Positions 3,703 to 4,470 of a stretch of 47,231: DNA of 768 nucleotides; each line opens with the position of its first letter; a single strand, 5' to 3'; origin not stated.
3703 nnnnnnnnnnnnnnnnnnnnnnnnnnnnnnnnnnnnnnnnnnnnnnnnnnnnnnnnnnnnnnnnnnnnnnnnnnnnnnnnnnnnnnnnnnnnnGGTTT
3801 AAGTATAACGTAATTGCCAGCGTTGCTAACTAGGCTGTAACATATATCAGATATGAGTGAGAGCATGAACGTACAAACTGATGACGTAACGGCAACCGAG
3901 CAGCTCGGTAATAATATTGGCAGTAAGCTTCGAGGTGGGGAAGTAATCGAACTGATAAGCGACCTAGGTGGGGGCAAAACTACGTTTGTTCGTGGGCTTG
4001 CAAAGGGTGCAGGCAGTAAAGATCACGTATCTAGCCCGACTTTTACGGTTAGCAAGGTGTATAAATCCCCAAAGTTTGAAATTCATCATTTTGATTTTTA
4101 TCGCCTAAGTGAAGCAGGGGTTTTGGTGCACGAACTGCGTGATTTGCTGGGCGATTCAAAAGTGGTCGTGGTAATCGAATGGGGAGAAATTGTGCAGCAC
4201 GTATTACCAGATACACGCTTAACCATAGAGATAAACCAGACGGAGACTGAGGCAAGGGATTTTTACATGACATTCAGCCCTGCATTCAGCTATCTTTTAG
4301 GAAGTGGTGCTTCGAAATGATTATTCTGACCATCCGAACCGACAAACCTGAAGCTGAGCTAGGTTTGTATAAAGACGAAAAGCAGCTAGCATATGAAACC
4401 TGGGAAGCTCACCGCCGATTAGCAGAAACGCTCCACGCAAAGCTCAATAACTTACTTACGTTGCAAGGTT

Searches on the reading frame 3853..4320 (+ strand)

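Call 77: search_protein_families(library=ncbifam, proteins=[window:3853-4320:+], max_evalue=0.01)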
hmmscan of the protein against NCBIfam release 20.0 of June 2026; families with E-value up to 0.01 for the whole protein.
window:3853-4320:+ (155 aa): 2 families
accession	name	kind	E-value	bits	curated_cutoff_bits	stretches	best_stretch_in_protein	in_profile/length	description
TIGR00150.1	T6A_YjeE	equivalog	3.8e-29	101.2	60.1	1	11-134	4-127/135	tRNA (adenosine(37)-N6)-threonylcarbamoyltransferase complex ATPase subunit type 1 TsaE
NF007931.0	PRK10646.1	equivalog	5.3e-23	81.7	246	1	7-132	6-131/153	tRNA (adenosine(37)-N6)-threonylcarbamoyltransferase complex ATPase subunit type 1 TsaE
